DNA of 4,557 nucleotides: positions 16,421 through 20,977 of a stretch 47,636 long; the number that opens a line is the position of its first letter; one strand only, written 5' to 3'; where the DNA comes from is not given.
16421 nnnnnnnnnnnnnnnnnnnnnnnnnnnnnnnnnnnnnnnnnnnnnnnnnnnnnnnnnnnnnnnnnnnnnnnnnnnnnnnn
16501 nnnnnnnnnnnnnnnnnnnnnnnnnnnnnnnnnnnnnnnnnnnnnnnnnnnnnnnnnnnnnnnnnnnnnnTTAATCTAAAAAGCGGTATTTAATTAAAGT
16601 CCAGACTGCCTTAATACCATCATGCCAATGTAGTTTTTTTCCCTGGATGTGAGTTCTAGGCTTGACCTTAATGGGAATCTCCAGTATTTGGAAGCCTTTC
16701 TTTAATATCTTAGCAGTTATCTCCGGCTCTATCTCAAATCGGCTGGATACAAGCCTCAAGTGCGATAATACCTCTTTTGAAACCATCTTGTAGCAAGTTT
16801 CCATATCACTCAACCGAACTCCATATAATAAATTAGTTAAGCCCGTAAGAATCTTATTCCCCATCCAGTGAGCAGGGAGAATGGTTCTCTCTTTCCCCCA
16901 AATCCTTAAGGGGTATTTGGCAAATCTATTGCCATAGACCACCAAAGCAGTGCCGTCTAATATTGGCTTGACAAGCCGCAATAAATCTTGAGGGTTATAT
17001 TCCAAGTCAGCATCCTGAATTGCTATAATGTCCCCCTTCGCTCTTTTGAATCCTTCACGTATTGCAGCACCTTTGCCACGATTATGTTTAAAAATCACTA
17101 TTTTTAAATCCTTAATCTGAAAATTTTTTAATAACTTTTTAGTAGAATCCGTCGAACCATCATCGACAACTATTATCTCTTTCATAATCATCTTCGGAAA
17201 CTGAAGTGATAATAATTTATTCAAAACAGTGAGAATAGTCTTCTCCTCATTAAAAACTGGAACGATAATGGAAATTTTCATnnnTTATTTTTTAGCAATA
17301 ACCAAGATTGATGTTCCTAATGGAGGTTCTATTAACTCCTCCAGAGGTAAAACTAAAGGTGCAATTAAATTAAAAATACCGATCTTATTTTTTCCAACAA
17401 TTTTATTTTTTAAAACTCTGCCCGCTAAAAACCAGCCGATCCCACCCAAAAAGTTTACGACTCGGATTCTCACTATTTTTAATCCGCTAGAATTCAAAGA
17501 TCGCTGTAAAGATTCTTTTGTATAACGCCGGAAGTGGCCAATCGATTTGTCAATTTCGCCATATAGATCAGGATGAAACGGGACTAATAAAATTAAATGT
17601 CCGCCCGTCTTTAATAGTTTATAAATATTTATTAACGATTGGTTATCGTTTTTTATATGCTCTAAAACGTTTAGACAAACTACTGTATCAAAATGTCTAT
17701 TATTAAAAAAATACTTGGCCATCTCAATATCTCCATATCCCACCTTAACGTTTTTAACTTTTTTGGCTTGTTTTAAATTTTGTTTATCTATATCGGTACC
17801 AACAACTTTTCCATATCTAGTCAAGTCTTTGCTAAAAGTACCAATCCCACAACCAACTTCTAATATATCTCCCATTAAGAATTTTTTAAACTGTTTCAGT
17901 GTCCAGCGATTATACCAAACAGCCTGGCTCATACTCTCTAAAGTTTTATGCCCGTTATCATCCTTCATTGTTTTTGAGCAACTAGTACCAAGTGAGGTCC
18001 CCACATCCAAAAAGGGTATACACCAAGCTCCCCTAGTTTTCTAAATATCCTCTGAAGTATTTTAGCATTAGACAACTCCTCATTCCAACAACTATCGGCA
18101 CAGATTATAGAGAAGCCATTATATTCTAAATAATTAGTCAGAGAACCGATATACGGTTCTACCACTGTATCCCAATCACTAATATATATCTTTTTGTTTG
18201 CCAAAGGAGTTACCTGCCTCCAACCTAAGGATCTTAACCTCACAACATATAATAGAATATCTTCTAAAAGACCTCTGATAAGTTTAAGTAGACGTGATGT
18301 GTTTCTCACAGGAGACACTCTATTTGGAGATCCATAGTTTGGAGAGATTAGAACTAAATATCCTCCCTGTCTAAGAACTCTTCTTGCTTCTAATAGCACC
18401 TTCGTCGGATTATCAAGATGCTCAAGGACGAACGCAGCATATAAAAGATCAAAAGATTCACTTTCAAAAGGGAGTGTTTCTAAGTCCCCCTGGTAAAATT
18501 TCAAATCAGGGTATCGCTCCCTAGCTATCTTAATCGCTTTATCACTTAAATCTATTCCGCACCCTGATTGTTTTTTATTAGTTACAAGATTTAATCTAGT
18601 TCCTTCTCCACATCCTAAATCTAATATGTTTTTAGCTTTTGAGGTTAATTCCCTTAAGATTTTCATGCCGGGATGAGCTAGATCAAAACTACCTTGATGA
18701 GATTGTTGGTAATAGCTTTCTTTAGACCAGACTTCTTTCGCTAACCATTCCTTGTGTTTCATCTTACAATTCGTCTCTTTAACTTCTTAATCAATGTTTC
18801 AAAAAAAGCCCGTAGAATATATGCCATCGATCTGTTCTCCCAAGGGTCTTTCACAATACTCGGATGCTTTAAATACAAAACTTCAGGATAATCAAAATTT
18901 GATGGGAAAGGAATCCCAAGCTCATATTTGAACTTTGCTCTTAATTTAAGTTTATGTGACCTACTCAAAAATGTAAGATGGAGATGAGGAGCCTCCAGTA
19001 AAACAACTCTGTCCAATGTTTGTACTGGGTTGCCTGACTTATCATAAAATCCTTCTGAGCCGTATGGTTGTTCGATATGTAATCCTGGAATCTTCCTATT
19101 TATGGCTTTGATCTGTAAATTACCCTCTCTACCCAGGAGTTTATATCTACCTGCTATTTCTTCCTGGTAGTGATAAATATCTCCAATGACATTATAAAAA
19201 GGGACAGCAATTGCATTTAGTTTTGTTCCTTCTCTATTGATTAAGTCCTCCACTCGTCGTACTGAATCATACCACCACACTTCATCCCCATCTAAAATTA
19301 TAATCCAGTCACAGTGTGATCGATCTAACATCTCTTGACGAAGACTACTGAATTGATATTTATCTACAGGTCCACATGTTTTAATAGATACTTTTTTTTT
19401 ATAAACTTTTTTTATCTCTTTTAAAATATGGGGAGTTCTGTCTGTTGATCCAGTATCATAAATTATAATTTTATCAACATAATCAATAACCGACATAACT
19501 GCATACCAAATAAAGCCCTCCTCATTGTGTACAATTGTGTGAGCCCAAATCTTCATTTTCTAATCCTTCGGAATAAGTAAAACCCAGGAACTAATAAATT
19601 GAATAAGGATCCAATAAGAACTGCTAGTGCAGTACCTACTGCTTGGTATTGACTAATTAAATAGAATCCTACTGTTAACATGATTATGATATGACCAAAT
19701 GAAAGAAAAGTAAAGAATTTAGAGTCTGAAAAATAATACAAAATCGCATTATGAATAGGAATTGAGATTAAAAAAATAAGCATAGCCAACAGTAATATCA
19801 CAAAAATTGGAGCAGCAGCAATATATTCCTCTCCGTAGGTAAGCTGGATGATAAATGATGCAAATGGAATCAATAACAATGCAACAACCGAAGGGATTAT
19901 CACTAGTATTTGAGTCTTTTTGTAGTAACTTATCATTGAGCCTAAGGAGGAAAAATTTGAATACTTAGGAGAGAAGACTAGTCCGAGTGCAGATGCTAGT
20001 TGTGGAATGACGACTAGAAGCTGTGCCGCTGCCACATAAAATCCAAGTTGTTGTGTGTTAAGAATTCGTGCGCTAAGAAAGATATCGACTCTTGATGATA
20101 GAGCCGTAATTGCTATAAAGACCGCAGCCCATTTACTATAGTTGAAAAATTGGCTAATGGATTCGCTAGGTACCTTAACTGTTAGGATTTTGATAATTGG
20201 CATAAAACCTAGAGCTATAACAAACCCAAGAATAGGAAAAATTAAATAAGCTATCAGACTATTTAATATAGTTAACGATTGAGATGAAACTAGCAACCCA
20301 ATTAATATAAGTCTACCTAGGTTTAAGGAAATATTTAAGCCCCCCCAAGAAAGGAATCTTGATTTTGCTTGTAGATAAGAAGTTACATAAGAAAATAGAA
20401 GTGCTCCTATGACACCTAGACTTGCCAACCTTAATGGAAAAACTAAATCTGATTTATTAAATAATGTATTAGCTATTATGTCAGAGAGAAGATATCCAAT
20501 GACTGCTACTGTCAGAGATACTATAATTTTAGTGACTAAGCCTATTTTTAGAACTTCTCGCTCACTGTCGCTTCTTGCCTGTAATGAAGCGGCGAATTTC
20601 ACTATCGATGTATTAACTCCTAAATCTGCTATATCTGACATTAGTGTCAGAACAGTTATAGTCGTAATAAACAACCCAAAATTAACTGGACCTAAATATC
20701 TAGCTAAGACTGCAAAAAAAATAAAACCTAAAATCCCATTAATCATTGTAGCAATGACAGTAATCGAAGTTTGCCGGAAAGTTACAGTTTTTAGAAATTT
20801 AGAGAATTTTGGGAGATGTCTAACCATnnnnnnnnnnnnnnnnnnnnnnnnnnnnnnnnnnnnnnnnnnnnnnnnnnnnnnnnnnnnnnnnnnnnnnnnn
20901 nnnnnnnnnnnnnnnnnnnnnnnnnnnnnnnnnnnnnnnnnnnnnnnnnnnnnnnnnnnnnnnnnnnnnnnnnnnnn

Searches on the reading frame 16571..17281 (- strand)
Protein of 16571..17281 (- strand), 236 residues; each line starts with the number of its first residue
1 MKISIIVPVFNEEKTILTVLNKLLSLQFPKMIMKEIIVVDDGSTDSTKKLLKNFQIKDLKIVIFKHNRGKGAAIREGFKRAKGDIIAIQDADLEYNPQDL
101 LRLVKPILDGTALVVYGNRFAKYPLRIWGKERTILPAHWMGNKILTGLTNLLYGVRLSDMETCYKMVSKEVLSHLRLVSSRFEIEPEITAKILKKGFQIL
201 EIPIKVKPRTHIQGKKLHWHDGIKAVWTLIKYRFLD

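Call 10: search_protein_families(library=pfam, proteins=[window:16571-17281:-], max_evalue=0.0001)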
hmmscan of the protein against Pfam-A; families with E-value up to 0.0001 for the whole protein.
window:16571-17281:- (236 aa): 3 families
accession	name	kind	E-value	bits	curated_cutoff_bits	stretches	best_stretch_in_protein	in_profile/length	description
PF00535.33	Glycos_transf_2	-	9.9e-35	120.4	23.3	1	4-174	1-166/168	Glycosyl transferase family 2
PF10111.15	Glyco_tranf_2_2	-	9.2e-08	32.3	27.3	1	4-100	1-99/276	Glycosyltransferase like family 2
PF13641.12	Glyco_tranf_2_3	-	1.1e-07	32.6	27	1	3-106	3-110/230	Glycosyltransferase like family 2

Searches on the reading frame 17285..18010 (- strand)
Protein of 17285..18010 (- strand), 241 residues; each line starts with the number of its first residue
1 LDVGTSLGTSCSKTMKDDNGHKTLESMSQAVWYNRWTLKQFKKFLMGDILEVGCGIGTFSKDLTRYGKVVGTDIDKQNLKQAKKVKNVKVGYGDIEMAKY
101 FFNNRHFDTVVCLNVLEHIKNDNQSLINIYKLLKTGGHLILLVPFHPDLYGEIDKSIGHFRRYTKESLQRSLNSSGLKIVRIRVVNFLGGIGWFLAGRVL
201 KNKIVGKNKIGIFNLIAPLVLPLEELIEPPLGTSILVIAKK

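Call 10: search_protein_families(library=pfam, proteins=[window:17285-18010:-], max_evalue=0.0001)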
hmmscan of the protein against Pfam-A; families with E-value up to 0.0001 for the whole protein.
window:17285-18010:- (241 aa): 8 families
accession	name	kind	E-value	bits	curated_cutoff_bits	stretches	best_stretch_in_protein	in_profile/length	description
PF08241.18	Methyltransf_11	-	1.7e-17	64.3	21.2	1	50-141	1-95/95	Methyltransferase domain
PF08242.18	Methyltransf_12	-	9.2e-16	58.8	30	1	50-139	1-98/98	Methyltransferase domain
PF13489.12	Methyltransf_23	-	2.1e-15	57.3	27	1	43-180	20-162/164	Methyltransferase domain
PF13649.12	Methyltransf_25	-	3.6e-15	56.8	27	1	49-137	1-97/97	Methyltransferase domain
PF13847.12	Methyltransf_31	-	6.2e-14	52.3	27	1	49-141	7-109/145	Methyltransferase domain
PF05401.17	NodS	-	5.3e-07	30.1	24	1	46-144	44-147/201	Nodulation protein S (NodS)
PF02353.26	CMAS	-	1.3e-06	28.4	27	1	48-141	65-164/273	Mycolic acid cyclopropane synthetase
PF01209.24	Ubie_methyltran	-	2.3e-05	24.3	20.1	1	36-143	38-153/233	ubiE/COQ5 methyltransferase family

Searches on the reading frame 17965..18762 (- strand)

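Call 10: search_protein_families(library=pfam, proteins=[window:17965-18762:-], max_evalue=0.0001)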
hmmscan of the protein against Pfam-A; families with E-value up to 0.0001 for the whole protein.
window:17965-18762:- (265 aa): 10 families
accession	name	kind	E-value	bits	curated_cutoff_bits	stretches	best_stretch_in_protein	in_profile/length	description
PF08241.18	Methyltransf_11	-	1.4e-24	87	21.2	1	47-138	1-95/95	Methyltransferase domain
PF13847.12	Methyltransf_31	-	5.8e-22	78.4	27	1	41-159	2-129/145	Methyltransferase domain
PF13649.12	Methyltransf_25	-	1.1e-20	74.5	27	1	46-134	1-97/97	Methyltransferase domain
PF08242.18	Methyltransf_12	-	1e-15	58.7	30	1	47-136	1-98/98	Methyltransferase domain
PF13489.12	Methyltransf_23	-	1.5e-15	57.7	27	1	40-179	20-150/164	Methyltransferase domain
PF07021.18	MetW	-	2.9e-10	40.5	21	1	34-145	5-114/193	Methionine biosynthesis protein MetW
PF01209.24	Ubie_methyltran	-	1e-09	38.6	20.1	1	41-139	46-152/233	ubiE/COQ5 methyltransferase family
PF03141.22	Methyltransf_29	-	1.2e-06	27.8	23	1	39-145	114-224/506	Putative S-adenosyl-L-methionine-dependent methyltransferase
PF05148.21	Methyltransf_8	-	3.4e-05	24.3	27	1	30-137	58-155/219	Hypothetical methyltransferase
PF08003.17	Methyltransf_9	-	5.7e-05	22.7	23.8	1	42-138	115-217/315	Protein of unknown function (DUF1698)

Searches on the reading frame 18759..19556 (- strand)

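Call 10: search_protein_families(library=pfam, proteins=[window:18759-19556:-], max_evalue=0.0001)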
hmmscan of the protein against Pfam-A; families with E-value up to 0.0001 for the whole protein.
window:18759-19556:- (265 aa): 2 families
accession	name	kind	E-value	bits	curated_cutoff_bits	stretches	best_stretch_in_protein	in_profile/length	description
PF00535.33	Glycos_transf_2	-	2.8e-14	53.8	23.3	1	8-140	5-136/168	Glycosyl transferase family 2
PF13704.12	Glyco_tranf_2_4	-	2.7e-08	34.6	27.5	1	23-105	14-97/98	Glycosyl transferase family 2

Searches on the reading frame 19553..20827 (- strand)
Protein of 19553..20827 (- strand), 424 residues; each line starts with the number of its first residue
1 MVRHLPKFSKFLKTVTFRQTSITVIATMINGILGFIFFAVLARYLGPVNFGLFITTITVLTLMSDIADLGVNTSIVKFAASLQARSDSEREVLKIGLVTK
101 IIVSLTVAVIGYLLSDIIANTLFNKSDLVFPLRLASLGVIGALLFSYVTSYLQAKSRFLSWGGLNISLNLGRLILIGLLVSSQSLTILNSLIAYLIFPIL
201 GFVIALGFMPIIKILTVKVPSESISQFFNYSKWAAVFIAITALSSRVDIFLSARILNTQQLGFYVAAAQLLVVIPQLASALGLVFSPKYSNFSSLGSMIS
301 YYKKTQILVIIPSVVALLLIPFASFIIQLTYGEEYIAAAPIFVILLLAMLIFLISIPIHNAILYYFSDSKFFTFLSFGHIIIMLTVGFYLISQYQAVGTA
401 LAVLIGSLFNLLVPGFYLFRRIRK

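Call 10: search_protein_families(library=pfam, proteins=[window:19553-20827:-], max_evalue=0.0001)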
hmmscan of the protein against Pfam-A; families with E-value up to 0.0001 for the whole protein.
window:19553-20827:- (424 aa): 2 families
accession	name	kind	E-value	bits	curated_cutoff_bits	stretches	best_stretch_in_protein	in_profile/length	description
PF01943.22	Polysacc_synt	-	2.7e-21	76.7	28.2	1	18-284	3-265/274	Polysaccharide biosynthesis protein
PF13440.11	Polysacc_synt_3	-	4.2e-18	66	23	1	40-339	1-292/293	Polysaccharide biosynthesis protein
